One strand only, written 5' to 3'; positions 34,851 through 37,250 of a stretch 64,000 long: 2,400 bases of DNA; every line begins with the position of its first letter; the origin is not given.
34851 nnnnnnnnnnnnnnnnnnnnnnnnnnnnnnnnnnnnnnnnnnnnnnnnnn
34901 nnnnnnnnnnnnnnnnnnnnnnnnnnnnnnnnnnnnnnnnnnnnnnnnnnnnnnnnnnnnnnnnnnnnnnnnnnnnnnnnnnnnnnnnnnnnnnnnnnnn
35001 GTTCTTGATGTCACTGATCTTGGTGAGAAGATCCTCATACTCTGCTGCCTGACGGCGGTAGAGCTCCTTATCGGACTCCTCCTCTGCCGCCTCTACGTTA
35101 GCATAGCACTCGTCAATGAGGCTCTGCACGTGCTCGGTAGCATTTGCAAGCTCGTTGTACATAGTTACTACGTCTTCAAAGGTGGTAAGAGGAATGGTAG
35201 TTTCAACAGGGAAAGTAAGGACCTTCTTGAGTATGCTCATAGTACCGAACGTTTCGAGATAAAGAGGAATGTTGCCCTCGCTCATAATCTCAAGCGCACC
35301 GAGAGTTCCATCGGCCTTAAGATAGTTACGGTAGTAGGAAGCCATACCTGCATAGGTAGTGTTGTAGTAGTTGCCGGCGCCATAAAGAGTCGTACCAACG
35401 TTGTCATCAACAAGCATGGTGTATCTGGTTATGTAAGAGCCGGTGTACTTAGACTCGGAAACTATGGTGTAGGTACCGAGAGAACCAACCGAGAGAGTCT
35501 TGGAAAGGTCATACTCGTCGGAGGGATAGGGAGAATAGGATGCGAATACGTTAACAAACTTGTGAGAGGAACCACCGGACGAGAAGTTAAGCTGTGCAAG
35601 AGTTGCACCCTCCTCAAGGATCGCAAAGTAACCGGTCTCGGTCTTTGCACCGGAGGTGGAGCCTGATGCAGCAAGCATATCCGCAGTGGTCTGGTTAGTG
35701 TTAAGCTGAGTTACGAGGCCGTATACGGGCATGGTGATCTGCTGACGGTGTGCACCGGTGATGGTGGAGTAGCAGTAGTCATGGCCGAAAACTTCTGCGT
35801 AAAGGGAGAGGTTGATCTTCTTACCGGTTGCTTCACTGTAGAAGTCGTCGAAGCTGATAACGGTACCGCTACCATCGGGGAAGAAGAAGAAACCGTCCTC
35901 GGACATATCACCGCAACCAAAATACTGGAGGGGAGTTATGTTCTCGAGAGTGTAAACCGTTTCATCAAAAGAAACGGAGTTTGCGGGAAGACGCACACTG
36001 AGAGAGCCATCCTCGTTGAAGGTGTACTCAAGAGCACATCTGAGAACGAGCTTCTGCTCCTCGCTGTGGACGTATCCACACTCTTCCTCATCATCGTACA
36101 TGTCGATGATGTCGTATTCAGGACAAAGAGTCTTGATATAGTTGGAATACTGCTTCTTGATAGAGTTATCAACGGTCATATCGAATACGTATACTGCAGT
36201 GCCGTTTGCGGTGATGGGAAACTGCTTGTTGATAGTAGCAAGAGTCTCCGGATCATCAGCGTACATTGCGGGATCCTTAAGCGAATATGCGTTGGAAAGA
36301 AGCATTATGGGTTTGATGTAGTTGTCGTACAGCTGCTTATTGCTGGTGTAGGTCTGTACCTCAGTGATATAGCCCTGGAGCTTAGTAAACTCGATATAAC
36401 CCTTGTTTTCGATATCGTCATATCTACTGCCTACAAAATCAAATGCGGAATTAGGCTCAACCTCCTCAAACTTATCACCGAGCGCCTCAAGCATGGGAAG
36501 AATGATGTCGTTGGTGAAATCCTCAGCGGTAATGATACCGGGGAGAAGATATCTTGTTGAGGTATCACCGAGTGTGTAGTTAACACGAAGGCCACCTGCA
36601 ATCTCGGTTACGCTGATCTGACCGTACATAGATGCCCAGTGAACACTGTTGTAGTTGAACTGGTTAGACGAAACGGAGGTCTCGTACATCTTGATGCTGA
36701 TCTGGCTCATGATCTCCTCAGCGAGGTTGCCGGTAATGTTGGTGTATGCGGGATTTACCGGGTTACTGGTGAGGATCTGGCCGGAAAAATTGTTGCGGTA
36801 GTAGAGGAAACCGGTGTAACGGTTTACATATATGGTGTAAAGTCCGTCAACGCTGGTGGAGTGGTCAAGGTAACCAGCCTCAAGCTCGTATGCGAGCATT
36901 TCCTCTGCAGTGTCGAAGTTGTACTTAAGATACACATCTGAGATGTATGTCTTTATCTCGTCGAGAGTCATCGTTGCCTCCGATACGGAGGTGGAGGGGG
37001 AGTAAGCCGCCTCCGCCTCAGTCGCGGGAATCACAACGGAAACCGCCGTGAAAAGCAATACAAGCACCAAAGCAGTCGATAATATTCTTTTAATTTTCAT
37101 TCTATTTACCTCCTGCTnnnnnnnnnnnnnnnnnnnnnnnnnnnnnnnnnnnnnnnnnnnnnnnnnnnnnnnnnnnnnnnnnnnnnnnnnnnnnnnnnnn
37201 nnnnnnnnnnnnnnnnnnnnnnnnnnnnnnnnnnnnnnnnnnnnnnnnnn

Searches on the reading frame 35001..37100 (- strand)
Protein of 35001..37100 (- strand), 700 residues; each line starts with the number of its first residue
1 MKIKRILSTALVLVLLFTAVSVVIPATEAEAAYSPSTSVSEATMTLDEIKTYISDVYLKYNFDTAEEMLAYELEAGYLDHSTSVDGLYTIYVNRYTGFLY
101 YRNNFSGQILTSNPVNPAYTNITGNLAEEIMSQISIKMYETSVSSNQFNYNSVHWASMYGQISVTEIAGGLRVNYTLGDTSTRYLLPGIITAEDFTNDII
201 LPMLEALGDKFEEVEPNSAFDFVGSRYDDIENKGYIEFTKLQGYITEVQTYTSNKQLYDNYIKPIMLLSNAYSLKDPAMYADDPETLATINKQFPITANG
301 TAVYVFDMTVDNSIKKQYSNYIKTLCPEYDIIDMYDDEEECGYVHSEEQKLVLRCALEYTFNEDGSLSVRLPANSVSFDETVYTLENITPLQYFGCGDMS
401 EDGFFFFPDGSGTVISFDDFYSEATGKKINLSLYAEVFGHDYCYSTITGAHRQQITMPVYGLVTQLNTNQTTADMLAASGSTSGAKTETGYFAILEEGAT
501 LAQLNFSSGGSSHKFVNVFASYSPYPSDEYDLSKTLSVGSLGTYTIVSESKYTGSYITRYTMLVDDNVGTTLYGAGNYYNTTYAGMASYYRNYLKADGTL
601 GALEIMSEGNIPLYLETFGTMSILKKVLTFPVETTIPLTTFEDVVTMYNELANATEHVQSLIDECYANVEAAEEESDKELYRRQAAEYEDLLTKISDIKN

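Call 28: search_protein_families(library=pfam, proteins=[window:35001-37100:-], max_evalue=5)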
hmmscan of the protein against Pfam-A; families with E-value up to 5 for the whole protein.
window:35001-37100:- (700 aa): 2 families
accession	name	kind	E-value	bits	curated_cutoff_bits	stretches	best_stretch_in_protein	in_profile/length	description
PF18952.6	DUF5696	-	8.1e-44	150.6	25.6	1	337-654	7-279/612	Family of unknown function (DUF5696)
PF21840.1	DUF6899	-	0.13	13.3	27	1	666-691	52-77/85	Domain of unknown function (DUF6899)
